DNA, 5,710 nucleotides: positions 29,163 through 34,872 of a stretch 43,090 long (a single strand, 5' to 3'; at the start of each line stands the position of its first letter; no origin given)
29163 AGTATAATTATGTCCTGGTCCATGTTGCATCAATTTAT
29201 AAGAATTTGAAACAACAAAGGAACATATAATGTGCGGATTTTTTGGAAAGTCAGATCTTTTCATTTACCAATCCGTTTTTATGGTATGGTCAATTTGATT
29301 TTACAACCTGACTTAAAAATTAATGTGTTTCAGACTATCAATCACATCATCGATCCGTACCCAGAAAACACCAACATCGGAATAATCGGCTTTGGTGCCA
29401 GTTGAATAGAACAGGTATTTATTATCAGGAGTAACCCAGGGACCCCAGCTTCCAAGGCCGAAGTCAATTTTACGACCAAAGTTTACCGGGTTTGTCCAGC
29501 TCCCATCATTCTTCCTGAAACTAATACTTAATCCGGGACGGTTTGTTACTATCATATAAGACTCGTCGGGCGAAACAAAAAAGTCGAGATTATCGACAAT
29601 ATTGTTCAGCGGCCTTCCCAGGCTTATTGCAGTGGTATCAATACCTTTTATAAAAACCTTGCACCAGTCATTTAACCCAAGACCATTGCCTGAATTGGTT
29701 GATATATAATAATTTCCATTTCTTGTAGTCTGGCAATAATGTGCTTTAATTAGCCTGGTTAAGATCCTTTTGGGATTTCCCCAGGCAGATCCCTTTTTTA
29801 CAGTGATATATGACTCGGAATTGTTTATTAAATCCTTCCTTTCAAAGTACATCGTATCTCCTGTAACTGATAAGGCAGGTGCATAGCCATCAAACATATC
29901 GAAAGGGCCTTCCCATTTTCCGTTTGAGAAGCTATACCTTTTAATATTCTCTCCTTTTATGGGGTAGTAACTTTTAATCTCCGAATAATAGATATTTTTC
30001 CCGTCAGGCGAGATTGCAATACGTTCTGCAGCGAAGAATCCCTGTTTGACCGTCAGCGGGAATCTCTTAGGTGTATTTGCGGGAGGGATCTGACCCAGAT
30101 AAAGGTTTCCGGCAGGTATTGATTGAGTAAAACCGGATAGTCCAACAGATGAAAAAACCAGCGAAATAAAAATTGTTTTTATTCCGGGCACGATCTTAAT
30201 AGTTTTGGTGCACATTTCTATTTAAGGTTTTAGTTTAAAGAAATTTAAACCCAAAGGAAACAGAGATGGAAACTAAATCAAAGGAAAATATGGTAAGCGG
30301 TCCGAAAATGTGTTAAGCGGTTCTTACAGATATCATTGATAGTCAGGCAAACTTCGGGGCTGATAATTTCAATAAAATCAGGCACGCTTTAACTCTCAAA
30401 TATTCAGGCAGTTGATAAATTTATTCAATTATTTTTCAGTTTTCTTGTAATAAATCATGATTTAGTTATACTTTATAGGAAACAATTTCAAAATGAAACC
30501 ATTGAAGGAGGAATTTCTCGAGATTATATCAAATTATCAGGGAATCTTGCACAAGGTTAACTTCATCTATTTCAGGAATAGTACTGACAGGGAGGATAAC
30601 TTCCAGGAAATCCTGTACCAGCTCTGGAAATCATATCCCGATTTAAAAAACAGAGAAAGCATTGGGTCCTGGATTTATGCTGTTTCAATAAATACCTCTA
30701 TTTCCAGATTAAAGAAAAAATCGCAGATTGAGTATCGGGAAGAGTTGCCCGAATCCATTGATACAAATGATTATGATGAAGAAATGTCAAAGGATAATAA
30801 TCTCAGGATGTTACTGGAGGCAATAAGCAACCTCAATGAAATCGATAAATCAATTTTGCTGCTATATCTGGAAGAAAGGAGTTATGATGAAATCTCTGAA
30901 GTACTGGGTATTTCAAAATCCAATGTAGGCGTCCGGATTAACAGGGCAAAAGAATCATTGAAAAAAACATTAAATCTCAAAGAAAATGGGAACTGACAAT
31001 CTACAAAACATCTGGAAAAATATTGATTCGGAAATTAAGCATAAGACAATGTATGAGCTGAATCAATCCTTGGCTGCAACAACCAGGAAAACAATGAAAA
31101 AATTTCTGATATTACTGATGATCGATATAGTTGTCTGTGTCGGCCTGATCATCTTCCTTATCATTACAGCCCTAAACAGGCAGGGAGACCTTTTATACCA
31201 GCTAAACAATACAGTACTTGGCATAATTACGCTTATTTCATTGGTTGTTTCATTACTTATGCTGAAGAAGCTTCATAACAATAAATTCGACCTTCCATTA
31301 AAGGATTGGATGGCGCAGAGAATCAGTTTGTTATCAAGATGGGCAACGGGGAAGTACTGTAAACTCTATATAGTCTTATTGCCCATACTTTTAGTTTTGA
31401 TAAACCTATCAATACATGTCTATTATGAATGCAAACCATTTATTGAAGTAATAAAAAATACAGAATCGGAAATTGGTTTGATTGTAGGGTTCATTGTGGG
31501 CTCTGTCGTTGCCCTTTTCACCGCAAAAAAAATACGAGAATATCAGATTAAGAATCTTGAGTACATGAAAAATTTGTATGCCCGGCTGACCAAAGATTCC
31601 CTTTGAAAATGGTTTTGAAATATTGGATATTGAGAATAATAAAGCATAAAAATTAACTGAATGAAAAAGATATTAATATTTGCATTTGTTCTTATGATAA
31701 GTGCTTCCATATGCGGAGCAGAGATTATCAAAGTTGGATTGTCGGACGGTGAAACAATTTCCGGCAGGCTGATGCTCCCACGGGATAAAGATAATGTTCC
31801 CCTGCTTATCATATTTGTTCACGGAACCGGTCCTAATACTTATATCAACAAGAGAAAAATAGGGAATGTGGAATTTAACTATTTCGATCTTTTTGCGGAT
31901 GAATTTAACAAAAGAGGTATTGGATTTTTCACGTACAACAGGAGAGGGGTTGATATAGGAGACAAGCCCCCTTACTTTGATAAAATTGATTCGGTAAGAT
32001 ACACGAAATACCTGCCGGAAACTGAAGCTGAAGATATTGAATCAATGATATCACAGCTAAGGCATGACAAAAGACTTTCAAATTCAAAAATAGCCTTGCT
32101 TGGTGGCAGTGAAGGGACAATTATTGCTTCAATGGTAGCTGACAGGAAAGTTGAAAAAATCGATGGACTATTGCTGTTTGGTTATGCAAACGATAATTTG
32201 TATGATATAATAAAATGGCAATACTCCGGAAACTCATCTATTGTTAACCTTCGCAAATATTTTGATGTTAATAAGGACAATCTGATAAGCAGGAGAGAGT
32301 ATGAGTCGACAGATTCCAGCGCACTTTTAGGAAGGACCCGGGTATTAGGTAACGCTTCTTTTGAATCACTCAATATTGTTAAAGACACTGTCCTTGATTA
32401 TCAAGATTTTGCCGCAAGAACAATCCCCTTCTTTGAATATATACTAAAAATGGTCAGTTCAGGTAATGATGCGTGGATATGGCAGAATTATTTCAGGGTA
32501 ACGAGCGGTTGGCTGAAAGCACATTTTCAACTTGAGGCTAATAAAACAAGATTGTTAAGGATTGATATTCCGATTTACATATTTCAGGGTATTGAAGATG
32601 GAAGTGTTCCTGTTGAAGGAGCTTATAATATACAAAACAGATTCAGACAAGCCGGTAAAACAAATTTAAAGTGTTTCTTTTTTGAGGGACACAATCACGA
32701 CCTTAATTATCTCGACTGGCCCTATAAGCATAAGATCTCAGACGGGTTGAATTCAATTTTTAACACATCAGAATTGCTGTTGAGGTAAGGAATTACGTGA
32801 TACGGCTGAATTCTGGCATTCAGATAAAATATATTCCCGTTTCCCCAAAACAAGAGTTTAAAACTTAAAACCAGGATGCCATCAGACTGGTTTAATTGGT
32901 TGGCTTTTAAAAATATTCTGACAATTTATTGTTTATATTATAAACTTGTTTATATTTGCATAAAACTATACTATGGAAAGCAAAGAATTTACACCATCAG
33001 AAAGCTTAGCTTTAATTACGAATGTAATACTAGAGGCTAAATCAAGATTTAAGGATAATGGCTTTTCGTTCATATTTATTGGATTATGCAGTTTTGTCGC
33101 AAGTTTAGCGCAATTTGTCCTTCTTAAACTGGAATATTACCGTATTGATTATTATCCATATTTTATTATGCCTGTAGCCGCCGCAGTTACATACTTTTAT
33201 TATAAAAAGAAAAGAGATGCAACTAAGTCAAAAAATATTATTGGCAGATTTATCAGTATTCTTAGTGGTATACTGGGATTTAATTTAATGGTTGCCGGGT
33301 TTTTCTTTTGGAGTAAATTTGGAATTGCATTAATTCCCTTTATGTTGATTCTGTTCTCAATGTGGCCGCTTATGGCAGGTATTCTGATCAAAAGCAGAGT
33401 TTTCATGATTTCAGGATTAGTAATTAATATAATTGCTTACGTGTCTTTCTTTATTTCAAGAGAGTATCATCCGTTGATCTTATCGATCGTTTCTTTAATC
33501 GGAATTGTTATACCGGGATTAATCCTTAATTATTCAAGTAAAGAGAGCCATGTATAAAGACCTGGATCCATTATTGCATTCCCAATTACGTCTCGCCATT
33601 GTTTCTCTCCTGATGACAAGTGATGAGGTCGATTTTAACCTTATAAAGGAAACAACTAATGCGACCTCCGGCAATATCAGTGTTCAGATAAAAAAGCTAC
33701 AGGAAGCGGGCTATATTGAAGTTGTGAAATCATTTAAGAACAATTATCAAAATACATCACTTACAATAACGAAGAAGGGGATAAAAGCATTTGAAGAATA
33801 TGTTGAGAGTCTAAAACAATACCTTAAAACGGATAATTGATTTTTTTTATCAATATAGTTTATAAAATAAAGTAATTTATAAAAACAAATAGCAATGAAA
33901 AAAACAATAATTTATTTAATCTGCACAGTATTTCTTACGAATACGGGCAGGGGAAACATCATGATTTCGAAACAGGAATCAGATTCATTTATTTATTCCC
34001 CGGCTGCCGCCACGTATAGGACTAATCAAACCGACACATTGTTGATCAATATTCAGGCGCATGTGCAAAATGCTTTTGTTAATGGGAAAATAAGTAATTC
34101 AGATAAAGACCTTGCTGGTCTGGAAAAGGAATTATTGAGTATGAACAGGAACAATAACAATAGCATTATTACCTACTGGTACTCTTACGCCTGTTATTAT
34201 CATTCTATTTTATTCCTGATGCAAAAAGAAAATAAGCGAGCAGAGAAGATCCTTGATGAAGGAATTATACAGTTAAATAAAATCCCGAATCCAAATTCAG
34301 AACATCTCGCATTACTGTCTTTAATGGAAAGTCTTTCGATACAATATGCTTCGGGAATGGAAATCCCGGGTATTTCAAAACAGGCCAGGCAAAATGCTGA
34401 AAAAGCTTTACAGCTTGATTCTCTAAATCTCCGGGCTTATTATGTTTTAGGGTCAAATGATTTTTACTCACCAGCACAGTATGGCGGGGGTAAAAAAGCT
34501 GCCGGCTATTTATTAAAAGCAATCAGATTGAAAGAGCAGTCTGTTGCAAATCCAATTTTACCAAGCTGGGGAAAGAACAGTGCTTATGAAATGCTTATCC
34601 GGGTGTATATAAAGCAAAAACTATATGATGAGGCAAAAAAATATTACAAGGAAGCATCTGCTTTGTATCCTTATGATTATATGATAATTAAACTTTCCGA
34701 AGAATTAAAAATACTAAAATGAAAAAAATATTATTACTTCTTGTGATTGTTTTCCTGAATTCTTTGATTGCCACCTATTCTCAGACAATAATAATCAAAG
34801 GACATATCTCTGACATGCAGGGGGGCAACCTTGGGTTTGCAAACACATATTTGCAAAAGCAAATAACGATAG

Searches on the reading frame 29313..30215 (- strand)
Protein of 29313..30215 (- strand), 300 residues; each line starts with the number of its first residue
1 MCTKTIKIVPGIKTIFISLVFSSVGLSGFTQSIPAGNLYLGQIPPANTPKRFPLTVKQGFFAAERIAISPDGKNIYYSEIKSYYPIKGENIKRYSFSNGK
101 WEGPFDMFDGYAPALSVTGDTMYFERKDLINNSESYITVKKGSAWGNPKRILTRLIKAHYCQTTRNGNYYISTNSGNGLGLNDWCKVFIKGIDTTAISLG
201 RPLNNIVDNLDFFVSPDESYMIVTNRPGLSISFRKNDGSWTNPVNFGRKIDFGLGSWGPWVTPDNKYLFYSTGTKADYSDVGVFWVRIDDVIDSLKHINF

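Call 5: search_protein_families(library=pfam, proteins=[window:29313-30215:-])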
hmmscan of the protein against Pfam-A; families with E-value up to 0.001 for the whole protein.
window:29313-30215:- (300 aa): 0 families
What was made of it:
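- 29313..30215 (-): 300-aa secreted propeller-like protein; first gene behind module 1. No Pfam hit (call 5).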

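Call 24: find_encoding_contigs(protein=window:29313-30215:-, flank=3000, max_places=6)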
Protein window:29313-30215:- (300 aa): no gene with exactly this product is on record in the collection.
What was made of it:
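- Tried and rejected: It found nothing (call 24).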

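Call 55: find_homologous_proteins(query=window:29313-30215:-, max_evalue=1e-10)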
Query window:29313-30215:- (300 aa): 849 proteins with E <= 1e-10 among 1553 candidates; the best 120 are listed.
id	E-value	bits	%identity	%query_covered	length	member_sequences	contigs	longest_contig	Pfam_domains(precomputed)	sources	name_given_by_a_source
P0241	2.0e-178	610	86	100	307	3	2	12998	-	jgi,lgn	jgi:hypothetical protein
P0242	7.2e-147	507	73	99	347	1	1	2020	-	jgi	jgi:hypothetical protein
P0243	1.6e-146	506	73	100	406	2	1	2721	PF05345.19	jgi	jgi:hypothetical protein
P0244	5.0e-145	501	73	100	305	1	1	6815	-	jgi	jgi:hypothetical protein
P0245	6.0e-145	500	73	100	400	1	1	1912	PF05345.19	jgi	jgi:hypothetical protein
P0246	1.1e-144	500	73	100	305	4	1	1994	-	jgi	jgi:hypothetical protein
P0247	1.5e-144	499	73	100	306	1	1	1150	-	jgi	jgi:hypothetical protein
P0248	2.0e-144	499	73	100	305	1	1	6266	-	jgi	jgi:hypothetical protein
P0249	2.3e-144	498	73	99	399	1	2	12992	PF05345.19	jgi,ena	jgi:hypothetical protein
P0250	3.5e-144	498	73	100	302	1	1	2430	-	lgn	-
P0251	3.7e-144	498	72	100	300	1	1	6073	-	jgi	-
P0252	5.2e-144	497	73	100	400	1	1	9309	PF05345.19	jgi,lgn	jgi:hypothetical protein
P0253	7.2e-144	497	72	100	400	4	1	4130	PF05345.19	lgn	-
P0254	1.0e-143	496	72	100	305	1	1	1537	-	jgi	jgi:hypothetical protein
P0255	1.4e-143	496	73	97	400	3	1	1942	PF05345.19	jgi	jgi:hypothetical protein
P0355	6.8e-132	457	68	95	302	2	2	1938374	-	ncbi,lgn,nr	ncbi:MAG: hypothetical protein IPH69_12470 [Bacteroidales bacterium]|nr:hypothetical protein [Bacter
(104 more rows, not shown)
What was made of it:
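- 29313..30215 (-): Homologues are about 300 aa, or about 400 aa with a He_PIG domain (call 55).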

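Call 56: find_encoding_contigs(protein=P0241, flank=8000, max_places=2)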
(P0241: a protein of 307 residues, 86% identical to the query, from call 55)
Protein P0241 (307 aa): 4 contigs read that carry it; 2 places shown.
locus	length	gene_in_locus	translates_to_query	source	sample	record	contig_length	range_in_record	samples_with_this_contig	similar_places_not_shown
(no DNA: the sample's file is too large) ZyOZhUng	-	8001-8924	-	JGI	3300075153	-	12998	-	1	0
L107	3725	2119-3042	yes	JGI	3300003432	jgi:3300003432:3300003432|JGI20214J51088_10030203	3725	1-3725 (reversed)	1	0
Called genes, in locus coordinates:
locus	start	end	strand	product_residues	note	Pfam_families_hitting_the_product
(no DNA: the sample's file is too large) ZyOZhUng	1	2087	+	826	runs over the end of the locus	PF13620:CarboxypepD_reg, PF13715:CarbopepD_reg_2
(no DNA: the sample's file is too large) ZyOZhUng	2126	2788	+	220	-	PF14340:DUF4395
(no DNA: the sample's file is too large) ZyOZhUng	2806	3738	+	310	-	PF08240:ADH_N, PF00107:ADH_zinc_N, PF13602:ADH_zinc_N_2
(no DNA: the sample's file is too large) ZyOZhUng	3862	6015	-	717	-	PF13715:CarbopepD_reg_2, PF07715:Plug (weak)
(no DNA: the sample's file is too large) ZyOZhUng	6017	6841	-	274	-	PF13428:TPR_14 (faint)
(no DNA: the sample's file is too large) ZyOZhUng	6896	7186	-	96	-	PF13601:HTH_34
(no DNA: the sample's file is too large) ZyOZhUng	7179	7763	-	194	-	-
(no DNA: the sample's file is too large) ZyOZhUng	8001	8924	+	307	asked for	-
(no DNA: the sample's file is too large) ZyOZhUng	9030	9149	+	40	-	?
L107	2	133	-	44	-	?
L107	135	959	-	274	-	PF13428:TPR_14 (faint)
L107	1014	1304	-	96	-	PF13601:HTH_34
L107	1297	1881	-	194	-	-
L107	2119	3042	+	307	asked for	-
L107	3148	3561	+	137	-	-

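Call 57: find_encoding_contigs(protein=P0355, flank=6000, max_places=2)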
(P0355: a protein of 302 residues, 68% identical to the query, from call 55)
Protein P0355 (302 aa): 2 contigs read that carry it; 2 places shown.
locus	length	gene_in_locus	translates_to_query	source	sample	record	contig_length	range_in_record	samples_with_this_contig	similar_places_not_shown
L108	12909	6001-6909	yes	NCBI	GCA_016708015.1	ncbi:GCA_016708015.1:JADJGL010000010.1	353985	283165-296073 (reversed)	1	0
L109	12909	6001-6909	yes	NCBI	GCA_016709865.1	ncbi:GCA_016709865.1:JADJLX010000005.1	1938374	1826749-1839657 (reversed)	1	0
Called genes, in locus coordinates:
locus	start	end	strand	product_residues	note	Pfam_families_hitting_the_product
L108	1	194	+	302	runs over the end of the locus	PF00106:adh_short, PF08659:KR (weak), PF13561:adh_short_C2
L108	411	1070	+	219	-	-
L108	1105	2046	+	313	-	PF08240:ADH_N, PF00107:ADH_zinc_N, PF13602:ADH_zinc_N_2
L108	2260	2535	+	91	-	-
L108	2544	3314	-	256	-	PF00072:Response_reg, PF04397:LytTR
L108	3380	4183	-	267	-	PF06580:His_kinase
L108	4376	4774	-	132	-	-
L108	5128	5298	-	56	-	-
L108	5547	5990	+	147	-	PF08308:PEGA (weak)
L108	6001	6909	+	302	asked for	-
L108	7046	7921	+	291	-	PF06342:DUF1057 (faint), PF12146:Hydrolase_4, PF00561:Abhydrolase_1 (weak), PF12697:Abhydrolase_6 (weak)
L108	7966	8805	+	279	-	PF23023:Anti-Pycsar_Apyc1 (weak), PF00753:Lactamase_B, PF12706:Lactamase_B_2 (weak)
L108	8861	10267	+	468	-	PF12708:Pect-lyase_RHGA_epim (faint), PF00295:Glyco_hydro_28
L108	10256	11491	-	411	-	PF00109:ketoacyl-synt, PF02801:Ketoacyl-synt_C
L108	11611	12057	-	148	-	PF00903:Glyoxalase, PF06983:3-dmu-9_3-mt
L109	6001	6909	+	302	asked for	-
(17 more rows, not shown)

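Call 73: predict_structure(alignment_id=A2)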
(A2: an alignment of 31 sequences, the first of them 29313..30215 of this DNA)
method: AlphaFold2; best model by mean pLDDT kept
length: 300 residues; sequences in the alignment: 31
mean_pLDDT: 64.4   pTM: 0.66
mean pLDDT of the five models: 64.4, 55.7, 36.1, 34.1, 33.8
residues with pLDDT >= 90: 3; 70-90: 132; 50-70: 97; < 50: 68
segments of 3 or more residues with pLDDT < 50: 1-8, 25-38, 109-133, 155-158, 176-182
pLDDT, mean of each block of 10 residues (from residue 1): 42 54 45 45 71 76 64 74 56 78 70 39 41 51 56 52 73 51 55 56 52 83 80 87 80 76 82 77 84 80
secondary structure, 60 per line:
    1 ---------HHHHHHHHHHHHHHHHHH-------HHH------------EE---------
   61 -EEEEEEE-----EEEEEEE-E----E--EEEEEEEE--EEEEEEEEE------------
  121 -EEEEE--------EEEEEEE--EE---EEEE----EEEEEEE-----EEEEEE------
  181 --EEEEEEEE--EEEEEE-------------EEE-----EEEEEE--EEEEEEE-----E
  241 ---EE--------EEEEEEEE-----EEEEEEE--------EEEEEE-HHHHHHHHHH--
elements in order: H10-27 E62-68 E74-80 E90-97 E100-108 E122-126 E135-141 E149-152 E157-163 E169-174 E183-190 E193-198 E212-214 E220-225 E228-234 E254-261 E267-273 E282-287 H289-298

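Call 76: fold_search(model_id=the predicted structure, library=pdb)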
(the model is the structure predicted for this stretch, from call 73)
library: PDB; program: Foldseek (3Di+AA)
matches with E <= 10: 1320; with E <= 0.001: 137
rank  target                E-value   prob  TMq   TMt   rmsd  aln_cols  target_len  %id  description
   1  7tpt_C                3.4e-07  1.00  0.31  0.27  10.9       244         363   13  Single-particle Cryo-EM structure of Arp2/3 complex at branched-actin junction. (released 2022-05-25)
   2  4qrj_B                4.2e-06  1.00  0.41  0.37   8.4       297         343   14  Crystal structure of a putative 6-phosphogluconolactonase (BACUNI_04672) from Bacteroides uniformis ATCC 8492 at 2.20  (released 2014-07-23)
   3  4qrj_A                5.0e-06  1.00  0.41  0.36   8.4       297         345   14  Crystal structure of a putative 6-phosphogluconolactonase (BACUNI_04672) from Bacteroides uniformis ATCC 8492 at 2.20  (released 2014-07-23)
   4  3fgb_B                1.1e-05  1.00  0.31  0.28   8.8       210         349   15  Crystal structure of the Q89ZH8_BACTN protein from Bacteroides thetaiotaomicron. Northeast Structural Genomics Consort (released 2008-12-23)
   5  3u4y_B                1.2e-05  1.00  0.40  0.38   8.0       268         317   13  The crystal structure of a functionally unknown protein (Dtox_1751) from Desulfotomaculum acetoxidans DSM 771. (released 2011-10-26)
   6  5ezo_A                1.3e-05  1.00  0.33  0.32   8.7       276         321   12  Crystal Structure of PfCyRPA in complex with an invasion-inhibitory antibody Fab. (released 2017-01-11)
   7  3fgb_A                1.3e-05  1.00  0.31  0.28   8.4       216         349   16  Crystal structure of the Q89ZH8_BACTN protein from Bacteroides thetaiotaomicron. Northeast Structural Genomics Consort (released 2008-12-23)
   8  8hhv_A                1.5e-05  1.00  0.24  0.18  13.0       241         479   12  endo-alpha-D-arabinanase EndoMA1 from Microbacterium arabinogalactanolyticum (released 2023-08-16)
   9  3u4y_A                1.6e-05  1.00  0.37  0.36   7.4       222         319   14  The crystal structure of a functionally unknown protein (Dtox_1751) from Desulfotomaculum acetoxidans DSM 771. (released 2011-10-26)
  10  2dg0_B                1.8e-05  1.00  0.39  0.37  10.4       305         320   12  Crystal structure of Drp35, a 35kDa drug responsive protein from Staphylococcus aureus (released 2006-12-12)
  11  2dg0_A                2.3e-05  1.00  0.39  0.37  10.4       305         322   12  Crystal structure of Drp35, a 35kDa drug responsive protein from Staphylococcus aureus (released 2006-12-12)
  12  2dso_C                2.4e-05  1.00  0.38  0.36  10.8       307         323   10  Crystal structure of D138N mutant of Drp35, a 35kDa drug responsive protein from Staphylococcus aureus (released 2006-12-12)
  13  1jof_A                2.7e-05  1.00  0.31  0.27  11.1       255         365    9  Neurospora crassa 3-carboxy-cis,cis-mucoante lactonizing enzyme (released 2002-04-12)
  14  2dso_B                3.6e-05  1.00  0.37  0.35   9.5       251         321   12  Crystal structure of D138N mutant of Drp35, a 35kDa drug responsive protein from Staphylococcus aureus (released 2006-12-12)
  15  3vgz_C                3.6e-05  1.00  0.36  0.34  12.4       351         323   10  Crystal structure of E. coli YncE (released 2011-11-16)
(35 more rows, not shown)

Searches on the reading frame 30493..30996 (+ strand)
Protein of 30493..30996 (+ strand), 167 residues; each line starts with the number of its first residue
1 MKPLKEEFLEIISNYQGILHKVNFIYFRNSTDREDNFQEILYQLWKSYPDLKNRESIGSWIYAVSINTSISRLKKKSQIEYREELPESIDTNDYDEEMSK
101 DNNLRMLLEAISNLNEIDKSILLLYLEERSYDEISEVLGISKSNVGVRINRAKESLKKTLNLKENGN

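Call 5: search_protein_families(library=pfam, proteins=[window:30493-30996:+])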
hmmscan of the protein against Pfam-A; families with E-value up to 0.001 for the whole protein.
window:30493-30996:+ (167 aa): 4 families
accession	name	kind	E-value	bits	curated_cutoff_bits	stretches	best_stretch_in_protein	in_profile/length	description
PF08281.18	Sigma70_r4_2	-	8.4e-14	51.4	25.7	1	105-156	2-54/54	Sigma-70, region 4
PF04542.20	Sigma70_r2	-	2.1e-07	31.1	24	1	12-77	2-69/71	Sigma-70 region 2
PF04545.22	Sigma70_r4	-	5.6e-07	29.4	24.1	1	110-158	1-50/50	Sigma-70, region 4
PF13412.12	HTH_24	-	0.00074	19.5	21.9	0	114-154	1-43/48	Winged helix-turn-helix DNA-binding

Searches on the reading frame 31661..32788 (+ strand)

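Call 5: search_protein_families(library=pfam, proteins=[window:31661-32788:+])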
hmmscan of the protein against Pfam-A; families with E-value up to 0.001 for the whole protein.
window:31661-32788:+ (375 aa): 4 families
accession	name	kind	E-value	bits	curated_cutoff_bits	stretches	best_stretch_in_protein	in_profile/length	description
PF00561.26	Abhydrolase_1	-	1.2e-09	38.6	25.8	1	50-342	3-234/245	alpha/beta hydrolase fold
PF12146.15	Hydrolase_4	-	8.9e-08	32.2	27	1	74-174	19-108/239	Serine aminopeptidase, S33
PF00326.27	Peptidase_S9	-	0.0004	20.4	22.6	0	276-347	115-188/213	Prolyl oligopeptidase family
PF02230.22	Abhydrolase_2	-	0.001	19.4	23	0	281-347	136-200/217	Phospholipase/Carboxylesterase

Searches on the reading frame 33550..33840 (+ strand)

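Call 6: search_protein_families(library=pfam, proteins=[window:33550-33840:+])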
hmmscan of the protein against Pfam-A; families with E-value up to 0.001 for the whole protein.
window:33550-33840:+ (96 aa): 3 families
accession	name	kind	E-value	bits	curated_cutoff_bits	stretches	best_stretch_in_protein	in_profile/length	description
PF13601.12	HTH_34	-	4e-29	101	27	1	13-92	1-80/80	Winged helix DNA-binding domain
PF13463.12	HTH_27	-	0.00029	21.5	22.2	1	16-77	8-68/68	Winged helix DNA-binding domain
PF01022.26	HTH_5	-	0.00055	20.2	22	1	12-57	2-46/47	Bacterial regulatory protein, arsR family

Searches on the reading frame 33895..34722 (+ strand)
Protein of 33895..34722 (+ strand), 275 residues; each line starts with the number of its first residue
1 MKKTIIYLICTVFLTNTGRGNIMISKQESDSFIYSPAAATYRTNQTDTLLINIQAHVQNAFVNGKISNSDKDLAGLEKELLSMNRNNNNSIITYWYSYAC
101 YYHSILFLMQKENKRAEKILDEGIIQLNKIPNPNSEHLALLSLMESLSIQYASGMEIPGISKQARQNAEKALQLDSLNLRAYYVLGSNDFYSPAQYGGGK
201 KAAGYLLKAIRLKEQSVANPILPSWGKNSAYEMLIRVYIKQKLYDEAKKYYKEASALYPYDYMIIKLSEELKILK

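Call 6: search_protein_families(library=pfam, proteins=[window:33895-34722:+])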
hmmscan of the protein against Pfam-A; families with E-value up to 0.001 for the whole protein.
window:33895-34722:+ (275 aa): 2 families
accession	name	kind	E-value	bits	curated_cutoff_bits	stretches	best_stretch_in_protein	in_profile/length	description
PF13428.12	TPR_14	-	5.6e-06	27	23.5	0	230-264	3-37/44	Tetratricopeptide repeat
PF14559.12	TPR_19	-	0.00081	20.1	25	0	233-257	30-54/68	Tetratricopeptide repeat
